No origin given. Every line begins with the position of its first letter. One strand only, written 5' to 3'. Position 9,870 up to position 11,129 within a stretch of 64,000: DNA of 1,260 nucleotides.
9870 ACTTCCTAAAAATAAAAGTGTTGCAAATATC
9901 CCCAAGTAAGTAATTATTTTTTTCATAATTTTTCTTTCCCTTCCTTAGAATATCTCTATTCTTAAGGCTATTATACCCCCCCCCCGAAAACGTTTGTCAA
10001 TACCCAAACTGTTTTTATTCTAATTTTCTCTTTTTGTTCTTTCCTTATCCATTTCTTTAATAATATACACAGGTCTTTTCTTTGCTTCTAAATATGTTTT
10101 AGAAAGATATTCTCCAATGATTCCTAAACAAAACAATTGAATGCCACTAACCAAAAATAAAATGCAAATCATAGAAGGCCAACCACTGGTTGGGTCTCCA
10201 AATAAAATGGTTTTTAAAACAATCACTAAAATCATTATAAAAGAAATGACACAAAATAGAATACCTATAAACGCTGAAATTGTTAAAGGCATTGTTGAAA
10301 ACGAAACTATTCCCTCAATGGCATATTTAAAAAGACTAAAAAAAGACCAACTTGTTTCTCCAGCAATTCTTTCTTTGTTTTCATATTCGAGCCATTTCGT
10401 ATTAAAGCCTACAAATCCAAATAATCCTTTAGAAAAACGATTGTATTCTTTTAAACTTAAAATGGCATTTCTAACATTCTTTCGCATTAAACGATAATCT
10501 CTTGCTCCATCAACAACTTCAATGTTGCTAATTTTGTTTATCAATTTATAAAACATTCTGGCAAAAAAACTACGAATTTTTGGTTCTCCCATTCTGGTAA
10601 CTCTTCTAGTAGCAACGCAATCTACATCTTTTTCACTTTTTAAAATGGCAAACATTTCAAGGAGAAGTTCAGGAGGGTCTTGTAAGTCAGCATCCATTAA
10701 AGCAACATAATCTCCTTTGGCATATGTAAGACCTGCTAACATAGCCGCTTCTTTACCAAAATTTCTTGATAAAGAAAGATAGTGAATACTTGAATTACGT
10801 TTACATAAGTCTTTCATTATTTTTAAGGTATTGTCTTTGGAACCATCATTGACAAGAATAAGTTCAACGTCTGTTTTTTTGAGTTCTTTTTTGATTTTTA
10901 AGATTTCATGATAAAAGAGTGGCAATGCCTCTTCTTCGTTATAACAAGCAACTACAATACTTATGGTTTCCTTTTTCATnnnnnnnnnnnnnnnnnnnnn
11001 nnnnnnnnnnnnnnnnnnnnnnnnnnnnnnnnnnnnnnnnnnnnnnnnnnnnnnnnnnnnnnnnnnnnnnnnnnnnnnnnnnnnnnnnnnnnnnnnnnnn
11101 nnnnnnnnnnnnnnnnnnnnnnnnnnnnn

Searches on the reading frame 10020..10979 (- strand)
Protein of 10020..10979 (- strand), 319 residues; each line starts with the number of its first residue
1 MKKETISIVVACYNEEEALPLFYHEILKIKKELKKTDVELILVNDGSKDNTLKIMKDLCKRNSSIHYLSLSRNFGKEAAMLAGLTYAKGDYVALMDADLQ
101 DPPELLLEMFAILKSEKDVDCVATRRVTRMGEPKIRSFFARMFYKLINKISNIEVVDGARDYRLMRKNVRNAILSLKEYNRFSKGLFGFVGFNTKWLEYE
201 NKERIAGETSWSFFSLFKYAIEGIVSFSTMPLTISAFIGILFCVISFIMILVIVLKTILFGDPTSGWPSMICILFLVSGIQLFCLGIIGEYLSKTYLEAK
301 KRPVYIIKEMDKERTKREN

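Call 7: search_protein_families(library=pfam, proteins=[window:10020-10979:-], max_evalue=0.01)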
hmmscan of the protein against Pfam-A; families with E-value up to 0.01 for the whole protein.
window:10020-10979:- (319 aa): 3 families
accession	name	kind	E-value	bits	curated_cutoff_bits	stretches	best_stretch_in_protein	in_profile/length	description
PF00535.33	Glycos_transf_2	-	8e-35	120.7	23.3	1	7-169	1-163/168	Glycosyl transferase family 2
PF10111.15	Glyco_tranf_2_2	-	9.3e-10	38.9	27.3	1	8-115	2-108/276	Glycosyltransferase like family 2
PF13641.12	Glyco_tranf_2_3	-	1e-08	35.9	27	1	6-145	3-141/230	Glycosyltransferase like family 2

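Call 13: find_related_loci(query=window:10020-10979:-, collection=genome_contigs, flank=10000)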
Query window:10020-10979:- (319 aa) in genome_contigs; peptide patterns used: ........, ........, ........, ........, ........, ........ (x = any residue, [..] = any of these).
600 stretches matched a pattern (row limit reached: there are more); 591 encode a relative of the query (tblastn E <= 1e-3); the best 80 are kept; 80 distinct loci.
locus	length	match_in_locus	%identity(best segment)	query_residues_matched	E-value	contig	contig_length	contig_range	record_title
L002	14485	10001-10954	71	1-317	9e-154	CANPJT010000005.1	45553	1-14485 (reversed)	MAG TPA_asm: uncultured Tenericutes bacterium isolate SRR15730548_bin.3_metawrap_v1.3_MAG genome assembly, contig: NODE.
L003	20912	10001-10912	68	4-307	2e-147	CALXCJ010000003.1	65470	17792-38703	MAG: uncultured Clostridia bacterium isolate BRZ_HP__bin93 genome assembly, contig: BRZ_HP__NODE_672_length_65470_cov_6.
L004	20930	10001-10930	67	4-313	2e-146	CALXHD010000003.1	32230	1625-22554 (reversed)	MAG: uncultured Clostridia bacterium isolate BRZ_EP__bin125 genome assembly, contig: BRZ_EP__NODE_2463_length_32230_cov_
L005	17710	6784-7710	68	1-311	4e-146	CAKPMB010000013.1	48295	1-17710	MAG: uncultured Bacilli bacterium isolate REFINED_METABAT215_TOP10_CONTIGS_1500_ASSEMBLY_K77_MERGED__Hadza_MoBio_hadza-A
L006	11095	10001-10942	66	1-314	7e-146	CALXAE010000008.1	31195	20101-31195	MAG: uncultured Clostridia bacterium isolate BRZ_DE__bin90 genome assembly, contig: BRZ_DE__NODE_1450_length_31195_cov_9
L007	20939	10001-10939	64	4-317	1e-145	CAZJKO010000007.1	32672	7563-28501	MAG TPA_asm: uncultured Muribaculaceae bacterium isolate SRP287540_co1_54 genome assembly, contig: NODE_1328_length_3267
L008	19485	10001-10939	65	6-319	4e-144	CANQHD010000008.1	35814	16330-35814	MAG: uncultured Bacilli bacterium isolate Lapin-028__bin71 genome assembly, contig: Lapin-028__NODE_1196_length_35814_co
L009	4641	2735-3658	66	1-309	1e-144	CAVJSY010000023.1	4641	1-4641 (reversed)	Oribacterium sp. isolate G02624-L1_cleanbin_000032 genome assembly, contig: Spades_G02624-L1_contig_6800, whole genome s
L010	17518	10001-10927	71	1-309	3e-142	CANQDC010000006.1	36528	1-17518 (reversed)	MAG: uncultured Bacilli bacterium isolate Lapin-005__bin63 genome assembly, contig: Lapin-005__NODE_1482_length_36528_co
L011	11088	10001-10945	63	1-316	1e-141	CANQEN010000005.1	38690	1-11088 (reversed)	MAG: uncultured Bacilli bacterium isolate Lapin-007__bin2 genome assembly, contig: Lapin-007__NODE_277_length_38690_cov_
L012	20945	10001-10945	63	1-316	8e-142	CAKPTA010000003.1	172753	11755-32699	MAG: uncultured Bacilli bacterium isolate REFINED_METABAT215_SUBJECT_CONTIGS_1500_ASSEMBLY_K77_MERGED__Pilot_MoBio_Fiber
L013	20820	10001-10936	62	1-313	3e-141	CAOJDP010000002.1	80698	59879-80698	MAG TPA_asm: uncultured Bacillales bacterium isolate SRR15604593_bin.36_metawrap_v1.3_MAG genome assembly, contig: NODE.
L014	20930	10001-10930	68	1-311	5e-140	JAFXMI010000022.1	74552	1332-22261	MAG: Clostridia bacterium isolate RGIG6545 Sheep_Reticulum-4__c430362, whole genome shotgun sequence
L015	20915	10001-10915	65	4-309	8e-140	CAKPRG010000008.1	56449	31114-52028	MAG: uncultured Clostridia bacterium isolate REFINED_METABAT215_TOP10_CONTIGS_1500_ASSEMBLY_K77_MERGED__Hadza_PheChl_Fib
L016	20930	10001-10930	65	4-313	1e-139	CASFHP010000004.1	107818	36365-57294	uncultured Eubacteriales bacterium isolate A107_L4_350350_idba_bin.26 genome assembly, contig: A107_L4_350350_idba_bin.2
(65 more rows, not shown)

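Call 16: find_encoding_contigs(protein=window:10020-10979:-, flank=5000, max_places=10)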
Protein window:10020-10979:- (319 aa): 23 contigs read that carry it; 10 places shown.
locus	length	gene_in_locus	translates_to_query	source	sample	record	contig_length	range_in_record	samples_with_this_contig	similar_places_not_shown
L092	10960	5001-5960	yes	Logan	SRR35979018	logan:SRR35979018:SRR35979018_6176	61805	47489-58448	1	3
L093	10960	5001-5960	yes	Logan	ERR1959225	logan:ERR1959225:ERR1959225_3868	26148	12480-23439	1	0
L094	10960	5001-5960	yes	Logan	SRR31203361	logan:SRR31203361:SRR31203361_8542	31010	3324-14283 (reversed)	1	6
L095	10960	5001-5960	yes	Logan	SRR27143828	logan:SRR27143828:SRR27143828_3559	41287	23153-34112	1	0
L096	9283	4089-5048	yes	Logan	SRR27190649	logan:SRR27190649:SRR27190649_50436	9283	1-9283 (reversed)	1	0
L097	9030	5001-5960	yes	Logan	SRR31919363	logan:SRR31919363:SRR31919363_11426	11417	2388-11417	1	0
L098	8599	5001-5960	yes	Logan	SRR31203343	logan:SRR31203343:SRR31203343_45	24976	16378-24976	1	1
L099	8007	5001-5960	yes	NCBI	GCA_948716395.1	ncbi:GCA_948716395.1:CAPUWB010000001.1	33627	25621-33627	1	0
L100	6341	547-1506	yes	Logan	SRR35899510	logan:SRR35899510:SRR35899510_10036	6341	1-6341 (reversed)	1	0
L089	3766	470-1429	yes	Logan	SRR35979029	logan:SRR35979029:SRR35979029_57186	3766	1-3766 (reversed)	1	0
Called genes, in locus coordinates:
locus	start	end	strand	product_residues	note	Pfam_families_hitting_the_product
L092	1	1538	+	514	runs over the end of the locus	PF09913:DUF2142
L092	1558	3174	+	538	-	PF19484:DUF6020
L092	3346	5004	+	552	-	-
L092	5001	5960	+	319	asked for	PF00535:Glycos_transf_2, PF10111:Glyco_tranf_2_2, PF13641:Glyco_tranf_2_3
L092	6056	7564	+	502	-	-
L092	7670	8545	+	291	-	PF04203:Sortase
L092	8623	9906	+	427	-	-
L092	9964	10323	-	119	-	-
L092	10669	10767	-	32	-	-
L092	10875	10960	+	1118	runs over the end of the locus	PF01855:POR_N, PF17147:PFOR_II, PF01558:POR, PF10371:EKR (weak), PF13183:Fer4_8 (weak), PF13187:Fer4_9 (weak), PF12838:Fer4_7, PF02775:TPP_enzyme_C, +4 more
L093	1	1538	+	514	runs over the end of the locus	PF09913:DUF2142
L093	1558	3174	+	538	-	PF19484:DUF6020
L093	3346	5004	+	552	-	PF09586:YfhO (faint)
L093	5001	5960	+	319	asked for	PF00535:Glycos_transf_2, PF10111:Glyco_tranf_2_2, PF13641:Glyco_tranf_2_3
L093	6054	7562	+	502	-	-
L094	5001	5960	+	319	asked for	PF00535:Glycos_transf_2, PF10111:Glyco_tranf_2_2, PF13641:Glyco_tranf_2_3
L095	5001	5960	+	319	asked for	PF00535:Glycos_transf_2, PF10111:Glyco_tranf_2_2, PF13641:Glyco_tranf_2_3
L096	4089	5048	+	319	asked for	PF00535:Glycos_transf_2, PF10111:Glyco_tranf_2_2, PF13641:Glyco_tranf_2_3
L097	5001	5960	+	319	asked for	PF00535:Glycos_transf_2, PF10111:Glyco_tranf_2_2, PF13641:Glyco_tranf_2_3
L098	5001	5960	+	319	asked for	PF00535:Glycos_transf_2, PF10111:Glyco_tranf_2_2, PF13641:Glyco_tranf_2_3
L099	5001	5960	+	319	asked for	PF00535:Glycos_transf_2, PF10111:Glyco_tranf_2_2, PF13641:Glyco_tranf_2_3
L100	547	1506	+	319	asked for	PF00535:Glycos_transf_2, PF10111:Glyco_tranf_2_2, PF13641:Glyco_tranf_2_3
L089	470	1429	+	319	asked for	PF00535:Glycos_transf_2, PF10111:Glyco_tranf_2_2, PF13641:Glyco_tranf_2_3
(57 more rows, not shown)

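Call 33: search_protein_families(library=ncbifam, proteins=[window:10020-10979:-], max_evalue=0.001)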
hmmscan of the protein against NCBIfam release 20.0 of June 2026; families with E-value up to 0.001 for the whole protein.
window:10020-10979:- (319 aa): 19 families
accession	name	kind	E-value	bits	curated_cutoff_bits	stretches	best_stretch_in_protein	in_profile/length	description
NF047588.1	GlcsyltransPgfSStrep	equivalog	1.3e-93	313.7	500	1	6-310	3-305/308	glycosyltransferase PgfS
NF007986.1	PRK10714.1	equivalog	1.7e-44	152.1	529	1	4-310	6-311/316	undecaprenyl-phosphate 4-deoxy-4-formamido-L-arabinose transferase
TIGR03937.1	PgaC_IcaA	equivalog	6.2e-19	68.2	422.3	1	3-121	44-158/407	poly-beta-1,6-N-acetyl-D-glucosamine synthase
NF007482.0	PRK10073.1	equivalog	2.6e-16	59.5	423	1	3-122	5-121/334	glycosyltransferase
NF047683.1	TeichurnBiosyTuaG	equivalog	2.9e-11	43.5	400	1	2-110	4-108/252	teichuronic acid biosynthesis protein TuaG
NF041875.1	EPS_EpsD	equivalog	6.2e-11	42.3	370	1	6-118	1-109/325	exopolysaccharide biosynthesis glycosyltransferase EpsD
TIGR04283.1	glyco_like_mftF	equivalog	1.3e-09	38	182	1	6-118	1-102/221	TIGR04283 family arsenosugar biosynthesis glycosyltransferase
TIGR03111.1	glyc2_xrt_Gpos1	hypoth_equivalog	5e-09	35.5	363.95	1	5-154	50-194/439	TIGR03111 family XrtG-associated glycosyltransferase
NF050050.1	ProtGlycPglI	equivalog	2e-08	34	500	1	5-99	3-94/306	GalNAc(5)-diNAcBac-PP-undecaprenol beta-1,3-glucosyltransferase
NF010496.0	PRK13915.1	equivalog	4.1e-08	32.7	262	1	3-122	30-151/307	glucosyl-3-phosphoglycerate synthase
TIGR03965.1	mycofact_glyco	equivalog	7.8e-08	31.6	280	1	4-128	74-193/467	mycofactocin biosynthesis glycosyltransferase MftF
NF058614.1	PPMAGASynPpgS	equivalog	8.1e-08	31.9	370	1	8-172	4-164/226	polyprenyl-phospho-N-acetylgalactosaminyl synthase PpgS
NF053739.1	GlytfEpsEBac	equivalog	8.2e-07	28.3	450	1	6-125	3-119/265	glycosyltransferase EpsE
NF041394.1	GtaseAglG_Halo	equivalog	1.8e-06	27.5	440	1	6-148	3-140/304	glucosyl-dolichyl phosphate glucuronosyltransferase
NF038302.1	EPS_HpsE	equivalog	3.8e-06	26.1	300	1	6-103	3-101/307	hormogonium polysaccharide biosynthesis glycosyltransferase HpsE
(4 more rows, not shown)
